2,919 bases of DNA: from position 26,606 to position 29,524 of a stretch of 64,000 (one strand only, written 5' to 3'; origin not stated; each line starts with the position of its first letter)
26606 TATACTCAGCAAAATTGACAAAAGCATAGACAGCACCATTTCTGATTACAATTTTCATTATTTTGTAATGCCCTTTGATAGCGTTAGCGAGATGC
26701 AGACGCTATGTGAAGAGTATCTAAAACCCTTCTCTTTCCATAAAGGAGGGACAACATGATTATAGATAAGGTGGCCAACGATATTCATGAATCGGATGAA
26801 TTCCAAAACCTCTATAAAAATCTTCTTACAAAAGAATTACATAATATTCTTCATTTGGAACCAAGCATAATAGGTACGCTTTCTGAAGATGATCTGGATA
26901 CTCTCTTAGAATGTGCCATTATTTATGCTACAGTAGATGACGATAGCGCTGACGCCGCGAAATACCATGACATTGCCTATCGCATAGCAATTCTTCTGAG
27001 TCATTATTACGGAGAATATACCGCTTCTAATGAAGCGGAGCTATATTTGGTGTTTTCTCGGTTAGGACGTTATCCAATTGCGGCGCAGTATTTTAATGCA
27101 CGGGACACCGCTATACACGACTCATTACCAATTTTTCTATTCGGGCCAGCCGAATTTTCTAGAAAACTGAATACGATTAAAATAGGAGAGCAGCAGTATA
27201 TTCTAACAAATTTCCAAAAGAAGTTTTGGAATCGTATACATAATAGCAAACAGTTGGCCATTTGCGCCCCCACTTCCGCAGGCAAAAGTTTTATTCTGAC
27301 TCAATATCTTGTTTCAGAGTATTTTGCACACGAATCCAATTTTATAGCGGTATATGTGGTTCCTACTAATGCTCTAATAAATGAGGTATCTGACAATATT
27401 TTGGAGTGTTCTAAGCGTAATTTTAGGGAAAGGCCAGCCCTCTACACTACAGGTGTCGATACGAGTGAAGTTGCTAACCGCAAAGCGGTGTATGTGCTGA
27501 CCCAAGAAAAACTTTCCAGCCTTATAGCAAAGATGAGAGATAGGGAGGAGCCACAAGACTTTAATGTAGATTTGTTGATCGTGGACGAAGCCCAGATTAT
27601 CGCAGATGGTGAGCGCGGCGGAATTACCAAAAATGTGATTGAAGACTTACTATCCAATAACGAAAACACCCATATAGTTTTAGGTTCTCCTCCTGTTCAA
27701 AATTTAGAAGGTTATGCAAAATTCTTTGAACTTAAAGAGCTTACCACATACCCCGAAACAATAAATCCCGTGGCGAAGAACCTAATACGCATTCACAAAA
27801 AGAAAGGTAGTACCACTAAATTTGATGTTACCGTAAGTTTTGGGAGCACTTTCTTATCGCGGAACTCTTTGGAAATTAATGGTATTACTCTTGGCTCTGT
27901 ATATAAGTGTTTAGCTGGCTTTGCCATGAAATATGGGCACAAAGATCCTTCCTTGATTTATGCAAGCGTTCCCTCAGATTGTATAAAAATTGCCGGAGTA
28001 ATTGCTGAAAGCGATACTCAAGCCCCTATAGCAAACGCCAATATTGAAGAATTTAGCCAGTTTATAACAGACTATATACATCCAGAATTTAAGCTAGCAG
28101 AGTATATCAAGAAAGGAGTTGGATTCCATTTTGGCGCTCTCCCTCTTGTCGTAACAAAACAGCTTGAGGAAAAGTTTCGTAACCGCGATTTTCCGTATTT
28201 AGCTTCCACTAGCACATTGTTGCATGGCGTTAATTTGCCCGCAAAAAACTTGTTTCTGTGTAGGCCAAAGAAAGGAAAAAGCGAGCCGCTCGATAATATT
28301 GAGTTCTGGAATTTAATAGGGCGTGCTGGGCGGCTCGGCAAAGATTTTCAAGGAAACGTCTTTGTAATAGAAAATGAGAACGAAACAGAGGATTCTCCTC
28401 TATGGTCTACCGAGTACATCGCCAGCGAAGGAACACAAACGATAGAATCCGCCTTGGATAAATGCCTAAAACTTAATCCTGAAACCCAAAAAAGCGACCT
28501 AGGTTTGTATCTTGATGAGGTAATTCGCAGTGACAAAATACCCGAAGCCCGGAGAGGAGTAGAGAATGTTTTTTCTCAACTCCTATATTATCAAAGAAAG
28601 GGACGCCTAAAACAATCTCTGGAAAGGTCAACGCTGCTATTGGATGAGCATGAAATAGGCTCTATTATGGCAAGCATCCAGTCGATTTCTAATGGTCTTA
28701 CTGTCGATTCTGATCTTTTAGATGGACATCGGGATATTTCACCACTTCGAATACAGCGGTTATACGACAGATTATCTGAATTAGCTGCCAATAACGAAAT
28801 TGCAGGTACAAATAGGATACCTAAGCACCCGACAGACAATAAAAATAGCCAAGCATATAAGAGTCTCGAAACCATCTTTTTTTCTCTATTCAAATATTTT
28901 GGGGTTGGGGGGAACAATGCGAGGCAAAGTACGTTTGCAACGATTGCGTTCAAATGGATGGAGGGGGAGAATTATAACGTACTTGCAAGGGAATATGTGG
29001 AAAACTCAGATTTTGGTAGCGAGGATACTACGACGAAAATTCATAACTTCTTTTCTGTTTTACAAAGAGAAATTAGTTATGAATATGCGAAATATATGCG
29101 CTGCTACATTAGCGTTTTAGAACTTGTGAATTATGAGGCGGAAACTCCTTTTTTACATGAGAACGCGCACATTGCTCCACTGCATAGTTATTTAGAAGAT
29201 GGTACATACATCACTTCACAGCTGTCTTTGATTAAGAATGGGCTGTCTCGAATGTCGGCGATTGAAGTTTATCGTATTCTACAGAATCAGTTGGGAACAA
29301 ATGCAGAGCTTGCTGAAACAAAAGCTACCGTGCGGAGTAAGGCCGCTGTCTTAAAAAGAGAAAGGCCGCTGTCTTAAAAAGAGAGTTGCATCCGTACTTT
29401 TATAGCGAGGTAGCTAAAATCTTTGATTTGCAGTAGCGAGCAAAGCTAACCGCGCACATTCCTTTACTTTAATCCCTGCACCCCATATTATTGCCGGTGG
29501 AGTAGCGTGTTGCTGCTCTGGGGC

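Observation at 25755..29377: Translationally coupled nuclease (DUF1837/HamA-like) plus 873-aa SF2 helicase: a Hachiman-like or new helicase-nuclease defence pair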

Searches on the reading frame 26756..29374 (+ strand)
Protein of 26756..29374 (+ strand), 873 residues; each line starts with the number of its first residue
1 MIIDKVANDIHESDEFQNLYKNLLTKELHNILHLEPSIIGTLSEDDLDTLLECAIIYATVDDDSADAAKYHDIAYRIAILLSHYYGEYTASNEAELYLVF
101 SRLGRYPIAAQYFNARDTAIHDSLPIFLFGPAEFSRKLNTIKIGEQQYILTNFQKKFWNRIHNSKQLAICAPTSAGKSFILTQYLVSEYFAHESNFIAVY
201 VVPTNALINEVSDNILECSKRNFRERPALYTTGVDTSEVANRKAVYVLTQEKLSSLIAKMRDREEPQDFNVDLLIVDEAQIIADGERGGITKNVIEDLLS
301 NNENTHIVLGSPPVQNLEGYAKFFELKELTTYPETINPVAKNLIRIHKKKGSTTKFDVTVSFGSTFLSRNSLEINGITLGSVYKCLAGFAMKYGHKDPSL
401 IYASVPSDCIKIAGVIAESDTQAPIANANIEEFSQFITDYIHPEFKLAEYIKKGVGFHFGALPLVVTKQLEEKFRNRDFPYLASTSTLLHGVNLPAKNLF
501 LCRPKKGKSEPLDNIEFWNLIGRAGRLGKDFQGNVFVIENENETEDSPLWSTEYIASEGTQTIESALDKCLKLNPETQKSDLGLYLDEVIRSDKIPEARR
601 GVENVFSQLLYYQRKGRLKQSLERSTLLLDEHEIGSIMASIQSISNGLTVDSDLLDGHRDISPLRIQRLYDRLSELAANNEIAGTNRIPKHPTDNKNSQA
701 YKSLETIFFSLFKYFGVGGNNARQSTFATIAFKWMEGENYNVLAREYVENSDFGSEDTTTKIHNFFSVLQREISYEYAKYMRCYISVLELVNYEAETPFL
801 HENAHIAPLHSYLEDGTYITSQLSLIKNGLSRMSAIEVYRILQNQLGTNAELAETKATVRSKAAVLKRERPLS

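Call 3: search_protein_families(library=pfam, proteins=[window:26756-29374:+], max_evalue=1)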
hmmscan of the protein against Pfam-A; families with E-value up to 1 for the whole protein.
window:26756-29374:+ (873 aa): 6 families
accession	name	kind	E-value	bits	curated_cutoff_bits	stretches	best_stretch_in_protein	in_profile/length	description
PF00270.35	DEAD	-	4.6e-16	59.4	26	1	151-310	1-156/167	DEAD/DEAH box helicase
PF04851.21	ResIII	-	3.3e-08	34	22.5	1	146-279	8-134/164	Type III restriction enzyme, res subunit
PF00271.37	Helicase_C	-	0.0027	18.4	23.5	1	452-528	39-110/110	Helicase conserved C-terminal domain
PF09848.15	SLFN-g3_helicase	-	0.0085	15.8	24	1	175-308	12-119/354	Schlafen group 3, DNA/RNA helicase domain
PF13401.12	AAA_22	-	0.033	15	27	1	167-308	8-119/130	AAA domain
PF22527.2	DEXQc_Suv3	-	0.22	11.5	27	1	260-293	87-116/154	DEXQ-box helicase domain of Suv3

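Call 4: search_protein_families(library=padloc, proteins=[window:26756-29374:+], max_evalue=1)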
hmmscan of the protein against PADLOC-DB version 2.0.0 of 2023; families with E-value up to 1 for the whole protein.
window:26756-29374:+ (873 aa): 29 families (the best 25 are shown)
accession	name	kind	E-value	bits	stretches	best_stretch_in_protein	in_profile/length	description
PDLC00187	HamB1|HamB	-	2.8e-172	573.1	1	3-850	5-818/851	DEAD-box helicase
PDLC00186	HamB1|HamB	-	7.4e-153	508.6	1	14-848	17-828/864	DEAD-box helicase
PDLC00200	HamB2|HamB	-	4.3e-143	476.3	1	14-846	17-824/865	DEAD-box helicase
PDLC00185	HamB1|HamB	-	5.3e-107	356.7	1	10-849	9-843/871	DEAD-box helicase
PDLC00199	HamB2|HamB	-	1.5e-102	342.1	1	12-844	3-805/841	DEAD-box helicase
PDLC00176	HamB1|HamB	-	5.5e-101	337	1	2-850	3-816/845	DEAD-box helicase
PDLC00190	HamB1|HamB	-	5.2e-84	281.2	1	2-840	8-822/866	DEAD-box helicase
PDLC00181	HamB1|HamB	-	5.2e-83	277.5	1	2-847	4-802/836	DEAD-box helicase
PDLC00177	HamB1|HamB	-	6.7e-70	234.3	1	137-863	127-824/841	DEAD-box helicase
PDLC00180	HamB1|HamB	-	7.7e-56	188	2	136-547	86-445/709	DEAD-box helicase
PDLC00201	HamB2|HamB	-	9.5e-46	154.5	2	396-547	299-447/721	DEAD-box helicase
PDLC00184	HamB1|HamB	-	4e-42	142.3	2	145-558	111-490/738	DEAD-box helicase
PDLC04531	PDC-M23B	-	6.8e-37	125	2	169-572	318-741/1060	-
PDLC00194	HamB1|HamB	-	1.7e-29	100.4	3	425-542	532-654/995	DEAD-box helicase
PDLC00182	HamB1|HamB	-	3.3e-28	96.4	2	393-555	299-466/719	DEAD-box helicase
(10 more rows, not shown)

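Call 5: search_protein_families(library=ncbifam, proteins=[window:26756-29374:+], max_evalue=1)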
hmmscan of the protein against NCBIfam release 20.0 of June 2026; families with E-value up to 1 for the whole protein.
window:26756-29374:+ (873 aa): 9 families
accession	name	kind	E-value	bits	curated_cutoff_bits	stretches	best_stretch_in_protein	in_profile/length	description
NF002251.0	PRK01172.1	equivalog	5.2e-24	84.4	891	2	147-325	20-190/674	ATP-dependent DNA helicase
NF002654.0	PRK02362.1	equivalog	3.9e-21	75.1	887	2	427-559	276-412/739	ATP-dependent DNA helicase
NF040935.1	helicase_Hel308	equivalog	5e-21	74.5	1200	1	163-567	41-425/704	ATP-dependent DNA helicase Hel308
NF001308.0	PRK00254.1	equivalog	2.7e-13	49.1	1216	2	445-545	288-391/720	ATP-dependent DNA helicase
TIGR04121.1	DEXH_lig_assoc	equivalog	7.7e-08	30.5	850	1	145-327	9-197/804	ligase-associated DNA damage response DEXH box helicase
TIGR01054.1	rgy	equivalog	2.4e-05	22.1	471.7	1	151-232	82-161/1172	reverse gyrase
NF010338.0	PRK13767.1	equivalog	4.2e-05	22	849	1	150-324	34-228/877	ATP-dependent helicase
NF041063.1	DpdF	equivalog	0.001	17.7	550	1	165-238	159-231/813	protein DpdF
TIGR03817.1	DECH_helic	hypoth_equivalog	0.0061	14.8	874.1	1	153-250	40-136/742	helicase/secretion neighborhood putative DEAH-box helicase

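Call 7: search_solved_structures(query=window:26756-29374:+, max_evalue=0.00001, show_alignments=1)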
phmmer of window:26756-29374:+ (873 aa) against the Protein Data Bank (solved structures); distinct sequences matched with E-value up to 0.00001: 48.
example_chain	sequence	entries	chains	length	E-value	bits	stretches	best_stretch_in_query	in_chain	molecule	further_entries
9wh1_B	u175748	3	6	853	3.7e-39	137.6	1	9-588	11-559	DNA polymerase theta (Helicase domain only)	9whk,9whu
8zue_B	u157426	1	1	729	1.5e-17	66.2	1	393-578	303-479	Anti-bacteriophage protein B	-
6qdv_B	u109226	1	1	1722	2.6e-16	62.1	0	153-293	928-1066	U5 small nuclear ribonucleoprotein 200 kDa helicase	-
4f92_B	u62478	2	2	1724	2.6e-16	62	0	153-293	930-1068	U5 small nuclear ribonucleoprotein 200 kDa helicase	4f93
4f91_B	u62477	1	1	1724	2.6e-16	62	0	153-293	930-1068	U5 small nuclear ribonucleoprotein 200 kDa helicase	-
5urj_A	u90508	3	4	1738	2.7e-16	62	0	153-293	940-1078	U5 small nuclear ribonucleoprotein 200 kDa helicase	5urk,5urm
4kit_B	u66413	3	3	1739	2.7e-16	62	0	153-293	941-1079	U5 small nuclear ribonucleoprotein 200 kDa helicase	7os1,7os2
6s8q_B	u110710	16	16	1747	2.8e-16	62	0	153-293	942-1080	U5 small nuclear ribonucleoprotein 200 kDa helicase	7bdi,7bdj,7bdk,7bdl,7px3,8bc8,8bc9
6s9i_B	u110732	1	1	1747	3.1e-16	61.8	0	153-293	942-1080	U5 small nuclear ribonucleoprotein 200 kDa helicase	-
6s8o_B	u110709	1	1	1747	3.2e-16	61.8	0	153-293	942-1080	U5 small nuclear ribonucleoprotein 200 kDa helicase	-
3jcr_C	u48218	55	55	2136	6.1e-16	60.8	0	446-543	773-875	hBrr2 | U5 small nuclear ribonucleoprotein 200 kDa helicase | Brr2, U5 small nuclear ribonucleoprotein 200 kDa helicase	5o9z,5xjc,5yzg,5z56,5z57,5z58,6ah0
8alz_B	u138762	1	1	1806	1.6e-15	59.4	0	157-330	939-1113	Activating signal cointegrator 1 complex subunit 3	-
9b15_A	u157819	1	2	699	2.3e-15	58.9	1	445-545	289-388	ATP-dependent DNA helicase Hel308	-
8ro0_B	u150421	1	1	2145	4.1e-15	58.1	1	160-545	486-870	U5 small nuclear ribonucleoprotein 200 kDa helicase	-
2va8_A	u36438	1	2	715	1.3e-14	56.4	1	165-565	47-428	SKI2-TYPE HELICASE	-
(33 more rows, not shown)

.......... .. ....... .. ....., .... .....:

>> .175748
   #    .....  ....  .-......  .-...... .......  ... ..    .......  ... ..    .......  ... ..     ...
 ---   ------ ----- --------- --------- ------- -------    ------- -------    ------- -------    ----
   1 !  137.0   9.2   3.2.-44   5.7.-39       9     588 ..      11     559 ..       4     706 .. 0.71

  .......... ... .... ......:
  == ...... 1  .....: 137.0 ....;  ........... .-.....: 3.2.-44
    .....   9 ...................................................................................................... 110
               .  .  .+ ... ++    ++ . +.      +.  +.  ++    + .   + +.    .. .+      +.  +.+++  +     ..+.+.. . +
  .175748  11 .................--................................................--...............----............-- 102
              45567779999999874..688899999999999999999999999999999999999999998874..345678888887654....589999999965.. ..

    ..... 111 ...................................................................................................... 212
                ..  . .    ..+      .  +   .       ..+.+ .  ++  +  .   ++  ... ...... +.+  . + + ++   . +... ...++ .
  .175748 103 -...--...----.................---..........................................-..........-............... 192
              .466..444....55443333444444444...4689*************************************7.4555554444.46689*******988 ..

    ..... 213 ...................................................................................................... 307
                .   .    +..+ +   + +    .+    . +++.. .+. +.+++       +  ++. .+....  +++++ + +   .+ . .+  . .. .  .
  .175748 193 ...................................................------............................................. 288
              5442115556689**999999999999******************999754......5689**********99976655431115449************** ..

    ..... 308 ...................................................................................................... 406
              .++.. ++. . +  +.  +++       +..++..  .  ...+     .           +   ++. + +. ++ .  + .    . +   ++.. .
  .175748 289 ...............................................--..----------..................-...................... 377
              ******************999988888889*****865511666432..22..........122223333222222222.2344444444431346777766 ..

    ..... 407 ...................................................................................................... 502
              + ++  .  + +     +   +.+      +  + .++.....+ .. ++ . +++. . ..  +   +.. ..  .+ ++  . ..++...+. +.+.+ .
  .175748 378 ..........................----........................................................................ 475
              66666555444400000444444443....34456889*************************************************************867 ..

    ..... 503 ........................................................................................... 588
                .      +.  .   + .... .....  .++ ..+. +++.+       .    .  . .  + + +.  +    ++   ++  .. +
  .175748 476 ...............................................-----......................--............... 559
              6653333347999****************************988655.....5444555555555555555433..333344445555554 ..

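Call 17: find_homologous_proteins(query=window:26756-29374:+, max_evalue=1e-10)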
Query window:26756-29374:+ (873 aa): 2527 proteins with E <= 1e-10 among 8000 candidates; the best 120 are listed.
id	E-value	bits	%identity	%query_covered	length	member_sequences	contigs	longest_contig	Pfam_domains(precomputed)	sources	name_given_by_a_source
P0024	0.0e+0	1964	100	100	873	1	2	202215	PF00270.36,PF04851.22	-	-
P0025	0.0e+0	1743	89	100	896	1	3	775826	PF00270.36,PF04851.22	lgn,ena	-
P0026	0.0e+0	1635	83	99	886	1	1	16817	PF00270.36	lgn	-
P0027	1.7e-141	491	35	98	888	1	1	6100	PF00270.36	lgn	-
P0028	1.9e-123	431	33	98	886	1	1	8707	PF00270.36,PF13401.13,PF04851.22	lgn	-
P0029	5.3e-119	417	32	96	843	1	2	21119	PF00270.36,PF00271.38,PF04851.22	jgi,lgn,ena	jgi:superfamily II DNA/RNA helicase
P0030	1.1e-116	409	32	96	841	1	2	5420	PF00270.36,PF00271.38,PF04851.22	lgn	-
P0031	3.3e-115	404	33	97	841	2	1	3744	PF00270.36,PF04851.22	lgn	-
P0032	3.5e-113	397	32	96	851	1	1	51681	PF00270.36,PF00271.38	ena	-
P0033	6.9e-109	383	33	96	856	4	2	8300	PF00270.36,PF00271.38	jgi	-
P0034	1.0e-108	383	33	96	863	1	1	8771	PF00270.36,PF00271.38,PF04851.22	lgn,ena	-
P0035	3.0e-107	378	31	96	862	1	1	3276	PF00270.36,PF00271.38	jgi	jgi:superfamily II DNA/RNA helicase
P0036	5.8e-107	377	32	96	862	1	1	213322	PF00270.36,PF00271.38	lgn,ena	-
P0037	6.1e-107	377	32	97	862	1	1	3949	PF00270.36,PF00271.38,PF04851.22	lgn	-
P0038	2.1e-106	375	31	96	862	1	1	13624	PF00270.36,PF00271.38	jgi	jgi:superfamily II DNA/RNA helicase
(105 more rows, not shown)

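Call 18: find_encoding_contigs(protein=P0025, flank=10000, max_places=4)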
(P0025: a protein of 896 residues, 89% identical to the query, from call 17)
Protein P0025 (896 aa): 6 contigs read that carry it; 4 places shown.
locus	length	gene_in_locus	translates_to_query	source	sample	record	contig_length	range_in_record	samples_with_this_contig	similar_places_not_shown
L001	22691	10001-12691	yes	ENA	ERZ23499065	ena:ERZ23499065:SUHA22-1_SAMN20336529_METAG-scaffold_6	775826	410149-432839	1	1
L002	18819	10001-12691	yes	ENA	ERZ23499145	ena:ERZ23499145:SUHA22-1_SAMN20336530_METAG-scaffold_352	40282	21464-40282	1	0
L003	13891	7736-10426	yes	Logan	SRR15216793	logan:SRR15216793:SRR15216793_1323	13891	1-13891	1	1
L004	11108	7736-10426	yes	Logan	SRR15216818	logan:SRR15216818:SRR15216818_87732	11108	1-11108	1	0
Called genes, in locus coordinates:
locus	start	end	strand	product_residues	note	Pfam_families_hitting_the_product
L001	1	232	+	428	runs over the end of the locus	PF04715:, PF00425:Chorismate_bind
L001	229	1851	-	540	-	PF01235:Na_Ala_symp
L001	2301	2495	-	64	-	PF13560:HTH_31, PF12844:HTH_19 (weak), PF01381:HTH_3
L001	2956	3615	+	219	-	-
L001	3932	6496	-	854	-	-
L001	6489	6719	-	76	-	-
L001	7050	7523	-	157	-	-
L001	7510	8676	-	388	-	PF13356:Arm-DNA-bind_3, PF02899:Phage_int_SAM_1 (faint), PF00589:Phage_integrase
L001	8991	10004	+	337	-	PF08878:HamA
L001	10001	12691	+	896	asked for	PF00270:DEAD, PF04851:ResIII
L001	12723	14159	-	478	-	PF08808:RES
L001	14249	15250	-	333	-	PF14280:DUF4365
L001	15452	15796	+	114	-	PF14216:DUF4326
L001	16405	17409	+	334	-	PF05987:DUF898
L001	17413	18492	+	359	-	PF23368:DUF7092 (faint), PF01435:Peptidase_M48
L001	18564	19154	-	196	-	-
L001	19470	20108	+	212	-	-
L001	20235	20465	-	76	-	-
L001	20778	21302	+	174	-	-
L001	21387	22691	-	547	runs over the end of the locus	-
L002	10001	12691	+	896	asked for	PF00270:DEAD, PF04851:ResIII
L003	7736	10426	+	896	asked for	PF00270:DEAD, PF04851:ResIII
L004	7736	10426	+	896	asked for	PF00270:DEAD, PF04851:ResIII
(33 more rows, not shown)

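Call 19: find_encoding_contigs(protein=P0026, flank=10000, max_places=3)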
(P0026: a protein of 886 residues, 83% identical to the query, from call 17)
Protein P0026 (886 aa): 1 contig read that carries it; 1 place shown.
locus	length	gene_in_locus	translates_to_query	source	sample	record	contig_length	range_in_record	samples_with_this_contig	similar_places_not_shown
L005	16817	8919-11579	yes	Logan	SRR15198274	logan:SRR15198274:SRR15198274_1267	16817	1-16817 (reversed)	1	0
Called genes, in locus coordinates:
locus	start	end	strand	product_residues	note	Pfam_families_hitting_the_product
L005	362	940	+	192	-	PF00589:Phage_integrase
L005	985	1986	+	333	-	-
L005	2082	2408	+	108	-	PF12599:DUF3768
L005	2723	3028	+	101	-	PF12728:HTH_17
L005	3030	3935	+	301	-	-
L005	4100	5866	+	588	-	PF06048:DUF927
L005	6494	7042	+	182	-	PF05433:Rick_17kDa_Anti (weak)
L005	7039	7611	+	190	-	PF17358:DUF5384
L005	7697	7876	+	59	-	-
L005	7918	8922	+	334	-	PF08878:HamA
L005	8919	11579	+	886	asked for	PF00270:DEAD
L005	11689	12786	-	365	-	PF06114:Peptidase_M78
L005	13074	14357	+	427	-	PF09903:DUF2130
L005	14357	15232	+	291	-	-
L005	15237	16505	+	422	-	PF05099:TerB, PF00226:DnaJ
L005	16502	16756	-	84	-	-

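Call 22: find_related_loci(query=window:26756-29374:+, collection=genome_contigs, flank=10000)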
Query window:26756-29374:+ (873 aa) in genome_contigs; peptide patterns used: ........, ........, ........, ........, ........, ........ (x = any residue, [..] = any of these).
59 stretches matched a pattern, but none encodes a relative of the query by tblastn (E <= 1e-3).

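Call 42: search_dna_similar(query=window:26756-29374:+, collection=plasmids, mode=protein, max_rows=12)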
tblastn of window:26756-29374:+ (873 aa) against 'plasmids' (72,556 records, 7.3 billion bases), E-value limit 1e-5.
Records with a match: 100; places in all: 102; records where one place covers at least 80% of the query: 27.
Best place of each record, by identity: <60% 100.
By first word of the organism name: Streptomyces 16; Rhizobium 13; Bacillus 6; Arthrobacter 6; Agrobacterium 5; Rhodococcus 4; Sulfitobacter 3; Paracoccus 2; Escherichia 2; Enterococcus 2; and 41 more.
By predicted mobility (MOB-suite, as given by PLSDB): non-mobilizable 48; conjugative 35; mobilizable 17.
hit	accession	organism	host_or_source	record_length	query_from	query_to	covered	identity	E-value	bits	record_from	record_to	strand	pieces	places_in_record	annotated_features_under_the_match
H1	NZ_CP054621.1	Azospirillum oryzae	cell culture,soil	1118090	65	862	91%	28.7%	9e-89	317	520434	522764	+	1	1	record has no annotation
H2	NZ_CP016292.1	Rhizobium leguminosarum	Vavilovia formosa,cell culture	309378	65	838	89%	29.3%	4e-89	318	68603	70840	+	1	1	DEAD/DEAH box helicase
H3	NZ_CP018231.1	Rhizobium leguminosarum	Vavilovia formosa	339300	65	838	89%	29.3%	4e-89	318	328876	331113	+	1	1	DEAD/DEAH box helicase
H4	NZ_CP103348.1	Brucella anthropi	-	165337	53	844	91%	28.2%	6e-77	281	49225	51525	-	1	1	DEAD/DEAH box helicase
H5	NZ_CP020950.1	Rhizobium sp. CIAT894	-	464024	74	857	90%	28.5%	2e-89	318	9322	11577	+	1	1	DEAD/DEAH box helicase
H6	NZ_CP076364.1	Gemmobacter fulvus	cell culture,Anabaena culture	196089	53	835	90%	28.2%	1e-74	275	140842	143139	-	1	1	DEAD/DEAH box helicase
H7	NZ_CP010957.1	Sphingobium sp. YBL2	cell culture,soil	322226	74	835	87%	28.3%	2e-80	292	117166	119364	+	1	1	DEAD/DEAH box helicase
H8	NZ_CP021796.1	Sinorhizobium meliloti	Medicago sativa,Single Cell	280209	53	835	90%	26.8%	1e-69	260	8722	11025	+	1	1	DEAD/DEAH box helicase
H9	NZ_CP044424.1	Paracoccus pantotrophus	cell culture,denitrifying, ...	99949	74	835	87%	27.4%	3e-81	294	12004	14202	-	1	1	DEAD/DEAH box helicase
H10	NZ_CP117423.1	Bacillus cereus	-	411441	81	849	88%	27.0%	2e-64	244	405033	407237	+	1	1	DEAD/DEAH box helicase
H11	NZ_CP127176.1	Natrialbaceae archaeon AArc-T1-2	sediments,sediments from hypersaline ...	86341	64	838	89%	26.0%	6e-49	196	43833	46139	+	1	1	DEAD/DEAH box helicase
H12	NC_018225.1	Natrinema sp. J7-2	-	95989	64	838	89%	25.9%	3e-48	194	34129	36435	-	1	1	DEAD/DEAH box helicase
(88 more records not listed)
